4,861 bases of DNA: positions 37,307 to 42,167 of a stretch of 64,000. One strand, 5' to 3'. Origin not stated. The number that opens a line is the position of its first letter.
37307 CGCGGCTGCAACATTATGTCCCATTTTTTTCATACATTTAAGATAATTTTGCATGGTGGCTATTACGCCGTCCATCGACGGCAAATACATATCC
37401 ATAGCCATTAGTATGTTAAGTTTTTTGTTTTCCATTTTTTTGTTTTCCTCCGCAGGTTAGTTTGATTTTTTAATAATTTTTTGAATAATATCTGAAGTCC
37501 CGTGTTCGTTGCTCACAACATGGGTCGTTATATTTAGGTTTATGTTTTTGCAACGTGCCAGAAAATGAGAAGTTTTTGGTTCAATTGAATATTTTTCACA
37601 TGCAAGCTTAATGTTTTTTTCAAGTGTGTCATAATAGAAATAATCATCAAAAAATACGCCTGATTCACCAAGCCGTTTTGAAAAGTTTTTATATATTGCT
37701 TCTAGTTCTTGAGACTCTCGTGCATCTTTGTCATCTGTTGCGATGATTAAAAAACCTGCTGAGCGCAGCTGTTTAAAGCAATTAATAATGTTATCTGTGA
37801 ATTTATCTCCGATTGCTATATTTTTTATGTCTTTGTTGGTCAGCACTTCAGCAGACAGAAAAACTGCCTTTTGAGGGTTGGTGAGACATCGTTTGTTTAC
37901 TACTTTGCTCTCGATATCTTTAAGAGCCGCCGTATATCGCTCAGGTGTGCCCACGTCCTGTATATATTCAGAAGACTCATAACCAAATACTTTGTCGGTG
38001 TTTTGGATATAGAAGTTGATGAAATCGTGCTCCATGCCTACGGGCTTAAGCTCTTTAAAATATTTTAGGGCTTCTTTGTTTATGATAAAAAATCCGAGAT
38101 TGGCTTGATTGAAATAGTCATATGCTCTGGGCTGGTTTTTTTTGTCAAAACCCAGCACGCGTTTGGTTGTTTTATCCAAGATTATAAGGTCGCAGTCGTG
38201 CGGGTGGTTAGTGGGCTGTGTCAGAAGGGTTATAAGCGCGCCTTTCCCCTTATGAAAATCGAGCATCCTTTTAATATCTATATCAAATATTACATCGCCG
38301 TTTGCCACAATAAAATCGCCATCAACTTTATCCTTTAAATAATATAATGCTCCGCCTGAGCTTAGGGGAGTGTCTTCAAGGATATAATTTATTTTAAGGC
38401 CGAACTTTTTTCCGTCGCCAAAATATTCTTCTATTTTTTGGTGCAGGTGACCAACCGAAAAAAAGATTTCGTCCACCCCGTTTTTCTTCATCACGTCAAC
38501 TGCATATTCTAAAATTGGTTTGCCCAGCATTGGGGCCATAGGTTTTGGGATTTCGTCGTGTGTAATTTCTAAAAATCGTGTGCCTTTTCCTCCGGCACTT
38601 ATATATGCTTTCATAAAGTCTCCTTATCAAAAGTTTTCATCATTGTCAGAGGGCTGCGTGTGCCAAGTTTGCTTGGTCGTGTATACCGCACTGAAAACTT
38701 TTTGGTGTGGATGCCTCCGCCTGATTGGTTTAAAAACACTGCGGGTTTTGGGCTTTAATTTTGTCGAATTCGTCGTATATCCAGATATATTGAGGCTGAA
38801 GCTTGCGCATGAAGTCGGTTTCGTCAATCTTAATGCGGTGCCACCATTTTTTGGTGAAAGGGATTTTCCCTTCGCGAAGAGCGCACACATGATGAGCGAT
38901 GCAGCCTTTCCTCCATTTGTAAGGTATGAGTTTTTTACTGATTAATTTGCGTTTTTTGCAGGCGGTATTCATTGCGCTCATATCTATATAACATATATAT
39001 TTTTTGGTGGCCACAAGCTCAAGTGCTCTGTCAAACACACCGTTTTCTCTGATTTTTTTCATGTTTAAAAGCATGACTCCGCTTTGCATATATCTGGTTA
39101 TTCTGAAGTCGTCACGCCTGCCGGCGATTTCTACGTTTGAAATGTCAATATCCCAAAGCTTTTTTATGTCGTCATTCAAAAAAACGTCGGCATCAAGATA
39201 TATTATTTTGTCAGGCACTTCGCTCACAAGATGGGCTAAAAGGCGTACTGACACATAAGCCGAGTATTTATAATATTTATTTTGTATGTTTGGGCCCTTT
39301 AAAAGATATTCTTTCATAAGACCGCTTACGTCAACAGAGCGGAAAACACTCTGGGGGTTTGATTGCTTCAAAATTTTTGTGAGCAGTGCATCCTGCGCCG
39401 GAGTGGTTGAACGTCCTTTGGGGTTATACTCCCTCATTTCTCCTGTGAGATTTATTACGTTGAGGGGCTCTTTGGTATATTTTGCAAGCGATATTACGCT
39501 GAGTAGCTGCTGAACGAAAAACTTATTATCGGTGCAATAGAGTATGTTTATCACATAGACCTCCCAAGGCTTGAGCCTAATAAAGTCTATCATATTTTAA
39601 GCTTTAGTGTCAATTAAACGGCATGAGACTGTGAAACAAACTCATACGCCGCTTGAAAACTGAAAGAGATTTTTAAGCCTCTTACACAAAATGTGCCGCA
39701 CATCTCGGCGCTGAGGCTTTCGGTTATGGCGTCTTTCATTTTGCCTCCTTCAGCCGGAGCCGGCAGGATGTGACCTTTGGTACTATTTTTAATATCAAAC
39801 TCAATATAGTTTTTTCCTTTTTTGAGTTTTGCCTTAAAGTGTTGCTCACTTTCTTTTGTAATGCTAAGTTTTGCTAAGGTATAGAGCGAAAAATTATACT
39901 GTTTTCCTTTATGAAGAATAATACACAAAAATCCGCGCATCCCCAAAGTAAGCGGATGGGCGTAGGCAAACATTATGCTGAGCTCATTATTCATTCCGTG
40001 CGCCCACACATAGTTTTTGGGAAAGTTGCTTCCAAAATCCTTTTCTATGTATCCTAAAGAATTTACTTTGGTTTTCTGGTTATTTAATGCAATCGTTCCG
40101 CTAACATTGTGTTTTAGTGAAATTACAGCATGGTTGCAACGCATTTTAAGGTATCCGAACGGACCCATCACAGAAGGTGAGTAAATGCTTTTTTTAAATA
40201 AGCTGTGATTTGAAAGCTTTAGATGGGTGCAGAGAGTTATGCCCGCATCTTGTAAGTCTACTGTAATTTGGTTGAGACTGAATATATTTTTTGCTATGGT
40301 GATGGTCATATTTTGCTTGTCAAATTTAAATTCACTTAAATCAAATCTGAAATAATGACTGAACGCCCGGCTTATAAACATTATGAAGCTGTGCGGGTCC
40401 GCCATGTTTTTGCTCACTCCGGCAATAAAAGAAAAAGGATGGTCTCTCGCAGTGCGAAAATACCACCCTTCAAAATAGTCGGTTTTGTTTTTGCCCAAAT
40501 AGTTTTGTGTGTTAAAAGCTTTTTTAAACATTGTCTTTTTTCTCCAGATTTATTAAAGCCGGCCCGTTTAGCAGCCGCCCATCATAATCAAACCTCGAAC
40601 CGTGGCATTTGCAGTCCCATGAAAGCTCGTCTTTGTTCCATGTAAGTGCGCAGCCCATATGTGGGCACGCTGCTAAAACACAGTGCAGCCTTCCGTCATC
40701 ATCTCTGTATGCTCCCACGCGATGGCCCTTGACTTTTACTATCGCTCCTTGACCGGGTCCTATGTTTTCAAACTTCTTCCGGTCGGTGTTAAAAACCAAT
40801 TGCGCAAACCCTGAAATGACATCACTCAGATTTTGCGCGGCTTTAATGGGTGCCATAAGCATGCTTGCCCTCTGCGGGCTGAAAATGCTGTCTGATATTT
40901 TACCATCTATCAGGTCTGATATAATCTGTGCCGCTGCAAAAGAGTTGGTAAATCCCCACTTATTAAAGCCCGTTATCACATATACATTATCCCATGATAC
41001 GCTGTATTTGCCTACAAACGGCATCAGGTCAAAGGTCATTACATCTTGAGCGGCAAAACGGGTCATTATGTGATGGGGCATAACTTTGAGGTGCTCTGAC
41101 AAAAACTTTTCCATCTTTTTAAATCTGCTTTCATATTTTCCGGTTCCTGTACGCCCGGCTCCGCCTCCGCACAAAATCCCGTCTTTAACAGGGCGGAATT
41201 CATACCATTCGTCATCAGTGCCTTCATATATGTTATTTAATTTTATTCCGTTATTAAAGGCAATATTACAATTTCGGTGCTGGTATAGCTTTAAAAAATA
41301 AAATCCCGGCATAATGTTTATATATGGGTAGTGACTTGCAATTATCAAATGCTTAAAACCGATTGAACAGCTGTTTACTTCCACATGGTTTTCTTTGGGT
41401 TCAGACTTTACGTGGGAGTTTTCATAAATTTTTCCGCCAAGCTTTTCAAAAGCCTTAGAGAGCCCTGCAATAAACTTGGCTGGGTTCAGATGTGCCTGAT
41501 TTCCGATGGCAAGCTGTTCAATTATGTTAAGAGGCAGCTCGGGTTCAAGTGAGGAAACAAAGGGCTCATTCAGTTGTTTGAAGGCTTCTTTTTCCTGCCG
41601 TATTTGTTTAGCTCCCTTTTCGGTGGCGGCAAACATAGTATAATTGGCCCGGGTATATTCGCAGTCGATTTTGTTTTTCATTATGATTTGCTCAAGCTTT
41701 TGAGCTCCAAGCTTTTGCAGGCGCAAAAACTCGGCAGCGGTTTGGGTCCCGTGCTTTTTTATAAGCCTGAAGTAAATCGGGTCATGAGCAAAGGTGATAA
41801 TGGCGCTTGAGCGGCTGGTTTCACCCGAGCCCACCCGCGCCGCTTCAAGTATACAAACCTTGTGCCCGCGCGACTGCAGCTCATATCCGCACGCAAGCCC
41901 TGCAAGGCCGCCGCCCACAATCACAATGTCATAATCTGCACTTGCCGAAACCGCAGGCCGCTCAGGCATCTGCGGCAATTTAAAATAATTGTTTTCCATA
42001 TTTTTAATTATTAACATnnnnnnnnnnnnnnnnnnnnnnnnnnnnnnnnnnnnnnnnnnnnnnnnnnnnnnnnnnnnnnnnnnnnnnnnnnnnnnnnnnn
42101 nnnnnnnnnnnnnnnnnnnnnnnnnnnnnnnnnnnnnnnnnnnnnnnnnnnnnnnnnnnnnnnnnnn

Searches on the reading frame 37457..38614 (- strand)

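Call 51: search_protein_families(library=pfam, proteins=[window:37457-38614:-], max_evalue=0.001)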
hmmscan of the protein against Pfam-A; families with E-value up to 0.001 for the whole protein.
window:37457-38614:- (385 aa): 2 families
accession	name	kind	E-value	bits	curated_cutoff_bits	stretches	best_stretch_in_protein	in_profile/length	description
PF00483.29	NTP_transferase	-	3.9e-26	92.6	21.2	1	4-236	3-244/245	Nucleotidyl transferase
PF12804.13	NTP_transf_3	-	8.1e-07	29.8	27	1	4-134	2-124/160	MobA-like NTP transferase domain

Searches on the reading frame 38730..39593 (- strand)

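Call 51: search_protein_families(library=pfam, proteins=[window:38730-39593:-], max_evalue=0.001)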
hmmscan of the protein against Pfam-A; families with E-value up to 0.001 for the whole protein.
window:38730-39593:- (287 aa): 1 family
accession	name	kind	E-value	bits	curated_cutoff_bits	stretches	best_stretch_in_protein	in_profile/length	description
PF01501.26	Glyco_transf_8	-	1.9e-15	57.6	24.3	1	16-214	1-206/253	Glycosyl transferase family 8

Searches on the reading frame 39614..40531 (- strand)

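Call 51: search_protein_families(library=pfam, proteins=[window:39614-40531:-], max_evalue=0.001)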
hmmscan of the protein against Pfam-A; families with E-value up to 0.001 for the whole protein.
window:39614-40531:- (305 aa): 1 family
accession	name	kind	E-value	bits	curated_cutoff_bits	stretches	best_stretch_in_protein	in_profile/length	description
PF14249.11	Tocopherol_cycl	-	0.00027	20.6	26.6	0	123-263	147-294/335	Tocopherol cyclase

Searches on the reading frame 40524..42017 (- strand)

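Call 51: search_protein_families(library=pfam, proteins=[window:40524-42017:-], max_evalue=0.001)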
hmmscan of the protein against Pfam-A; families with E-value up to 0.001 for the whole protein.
window:40524-42017:- (497 aa): 9 families
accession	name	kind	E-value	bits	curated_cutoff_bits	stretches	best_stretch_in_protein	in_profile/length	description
PF01266.30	DAO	-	1.6e-40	140.2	27.9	1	30-369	1-353/353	FAD dependent oxidoreductase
PF00355.32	Rieske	-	4.5e-12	46.2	20.3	1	419-488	11-81/88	Rieske [2Fe-2S] domain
PF00890.30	FAD_binding_2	-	5.3e-10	39.5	20.4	1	30-81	1-52/414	FAD binding domain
PF13450.12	NAD_binding_8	-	1.2e-07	32.3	21.9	1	33-67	1-35/68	NAD(P)-binding Rossmann-like domain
PF07992.20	Pyr_redox_2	-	8.7e-06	25.8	26.1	1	29-120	1-79/291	Pyridine nucleotide-disulphide oxidoreductase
PF01946.23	Thi4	-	2.3e-05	24.2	26.2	1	27-60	16-50/235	Thi4 family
PF13738.12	Pyr_redox_3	-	0.00016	21.5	30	1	32-63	1-33/305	Pyridine nucleotide-disulphide oxidoreductase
PF01494.25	FAD_binding_3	-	0.00018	21.3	22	1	29-66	2-39/349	FAD binding domain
PF03486.20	HI0933_like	-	0.00036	20.5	50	0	30-61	2-33/244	HI0933-like protein Rossmann domain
